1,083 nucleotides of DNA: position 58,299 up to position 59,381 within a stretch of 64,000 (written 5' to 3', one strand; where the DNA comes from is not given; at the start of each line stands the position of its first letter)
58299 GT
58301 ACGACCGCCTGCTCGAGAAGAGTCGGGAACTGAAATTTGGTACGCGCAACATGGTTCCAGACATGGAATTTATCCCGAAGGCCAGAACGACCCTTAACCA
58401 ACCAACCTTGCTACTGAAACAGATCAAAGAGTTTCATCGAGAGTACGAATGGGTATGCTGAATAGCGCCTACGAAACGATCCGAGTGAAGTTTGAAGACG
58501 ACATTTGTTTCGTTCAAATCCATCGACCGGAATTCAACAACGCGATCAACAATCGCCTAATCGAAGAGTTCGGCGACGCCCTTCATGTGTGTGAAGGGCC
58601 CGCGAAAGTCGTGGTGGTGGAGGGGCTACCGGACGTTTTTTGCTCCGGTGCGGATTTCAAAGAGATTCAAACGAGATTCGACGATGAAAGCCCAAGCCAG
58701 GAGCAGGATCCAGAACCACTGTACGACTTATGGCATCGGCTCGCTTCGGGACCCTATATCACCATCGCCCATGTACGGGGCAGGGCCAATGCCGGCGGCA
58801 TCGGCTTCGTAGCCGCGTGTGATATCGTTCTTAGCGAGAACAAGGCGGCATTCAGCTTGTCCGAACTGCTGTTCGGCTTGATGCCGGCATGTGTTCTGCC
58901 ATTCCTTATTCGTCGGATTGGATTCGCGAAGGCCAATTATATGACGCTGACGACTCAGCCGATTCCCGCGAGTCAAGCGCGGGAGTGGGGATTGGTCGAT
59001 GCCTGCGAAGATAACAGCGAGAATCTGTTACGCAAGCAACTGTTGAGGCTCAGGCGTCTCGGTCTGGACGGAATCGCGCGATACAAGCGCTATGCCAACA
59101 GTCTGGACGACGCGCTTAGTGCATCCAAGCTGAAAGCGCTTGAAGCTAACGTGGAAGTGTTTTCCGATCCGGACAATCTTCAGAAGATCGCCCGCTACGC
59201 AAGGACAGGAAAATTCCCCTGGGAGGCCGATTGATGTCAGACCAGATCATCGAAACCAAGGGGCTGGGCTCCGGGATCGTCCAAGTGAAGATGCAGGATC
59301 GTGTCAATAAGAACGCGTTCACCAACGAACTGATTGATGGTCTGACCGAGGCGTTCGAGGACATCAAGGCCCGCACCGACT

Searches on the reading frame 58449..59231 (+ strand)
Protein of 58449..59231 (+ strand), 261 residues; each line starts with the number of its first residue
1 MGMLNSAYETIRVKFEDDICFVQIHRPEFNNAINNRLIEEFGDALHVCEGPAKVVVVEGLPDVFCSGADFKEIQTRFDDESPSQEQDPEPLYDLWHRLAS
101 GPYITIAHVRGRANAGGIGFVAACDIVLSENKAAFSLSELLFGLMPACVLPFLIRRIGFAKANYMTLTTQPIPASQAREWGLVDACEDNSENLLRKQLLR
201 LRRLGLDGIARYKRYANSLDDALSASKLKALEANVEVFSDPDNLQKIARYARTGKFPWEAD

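Call 8: search_protein_families(library=pfam, proteins=[window:58449-59231:+], max_evalue=1)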
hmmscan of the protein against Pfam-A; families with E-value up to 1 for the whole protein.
window:58449-59231:+ (261 aa): 2 families
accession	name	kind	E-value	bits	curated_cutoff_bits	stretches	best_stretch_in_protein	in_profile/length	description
PF00378.25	ECH_1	-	3.2e-56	190.9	27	1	16-259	3-249/251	Enoyl-CoA hydratase/isomerase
PF16113.10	ECH_2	-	1.2e-17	64.9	27.2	1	21-247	3-234/335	Enoyl-CoA hydratase/isomerase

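Call 78: search_solved_structures(query=window:58449-59231:+, max_evalue=0.00001, show_alignments=1)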
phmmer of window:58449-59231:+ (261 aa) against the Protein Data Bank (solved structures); distinct sequences matched with E-value up to 0.00001: 138 (the best 60 are shown).
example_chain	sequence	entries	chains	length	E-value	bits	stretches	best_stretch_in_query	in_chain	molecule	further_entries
3hp0_A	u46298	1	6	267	1.3e-93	316.3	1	7-259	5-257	Putative polyketide biosynthesis enoyl-CoA hydratase homolog pksH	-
4nnq_A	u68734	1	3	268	5.3e-35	124.3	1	7-259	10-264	Putative enoyl-CoA hydratase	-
8ahq_A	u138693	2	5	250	2.8e-27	99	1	22-254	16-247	Enoyl-CoA hydratase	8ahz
3i47_A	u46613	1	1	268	3.2e-20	75.8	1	14-189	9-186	Enoyl CoA hydratase/isomerase (Crotonase)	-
5zai_A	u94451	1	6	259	1.7e-19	73.5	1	8-247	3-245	3-hydroxypropionyl-coenzyme A dehydratase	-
4zu2_A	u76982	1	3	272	1e-18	70.9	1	10-208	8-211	Putative isohexenylglutaconyl-CoA hydratase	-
2vsu_E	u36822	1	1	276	3.5e-18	69.2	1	6-186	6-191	P-HYDROXYCINNAMOYL COA HYDRATASE/LYASE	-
2vss_E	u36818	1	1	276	3.5e-18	69.2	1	6-186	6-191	P-HYDROXYCINNAMOYL COA HYDRATASE/LYASE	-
2vsu_C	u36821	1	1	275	6.6e-18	68.3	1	6-186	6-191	P-HYDROXYCINNAMOYL COA HYDRATASE/LYASE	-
2vsu_A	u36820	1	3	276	6.6e-18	68.3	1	6-186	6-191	P-HYDROXYCINNAMOYL COA HYDRATASE/LYASE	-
2vsu_F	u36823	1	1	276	6.6e-18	68.3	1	6-186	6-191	P-HYDROXYCINNAMOYL COA HYDRATASE/LYASE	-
2j5i_B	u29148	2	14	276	6.7e-18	68.3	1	6-186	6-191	P-HYDROXYCINNAMOYL COA HYDRATASE/LYASE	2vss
2vss_F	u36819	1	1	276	6.7e-18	68.3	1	6-186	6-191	P-HYDROXYCINNAMOYL COA HYDRATASE/LYASE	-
2j5i_I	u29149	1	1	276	6.7e-18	68.3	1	6-186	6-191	P-HYDROXYCINNAMOYL COA HYDRATASE/LYASE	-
2j5i_A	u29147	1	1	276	7.1e-17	64.9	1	6-186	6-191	P-HYDROXYCINNAMOYL COA HYDRATASE/LYASE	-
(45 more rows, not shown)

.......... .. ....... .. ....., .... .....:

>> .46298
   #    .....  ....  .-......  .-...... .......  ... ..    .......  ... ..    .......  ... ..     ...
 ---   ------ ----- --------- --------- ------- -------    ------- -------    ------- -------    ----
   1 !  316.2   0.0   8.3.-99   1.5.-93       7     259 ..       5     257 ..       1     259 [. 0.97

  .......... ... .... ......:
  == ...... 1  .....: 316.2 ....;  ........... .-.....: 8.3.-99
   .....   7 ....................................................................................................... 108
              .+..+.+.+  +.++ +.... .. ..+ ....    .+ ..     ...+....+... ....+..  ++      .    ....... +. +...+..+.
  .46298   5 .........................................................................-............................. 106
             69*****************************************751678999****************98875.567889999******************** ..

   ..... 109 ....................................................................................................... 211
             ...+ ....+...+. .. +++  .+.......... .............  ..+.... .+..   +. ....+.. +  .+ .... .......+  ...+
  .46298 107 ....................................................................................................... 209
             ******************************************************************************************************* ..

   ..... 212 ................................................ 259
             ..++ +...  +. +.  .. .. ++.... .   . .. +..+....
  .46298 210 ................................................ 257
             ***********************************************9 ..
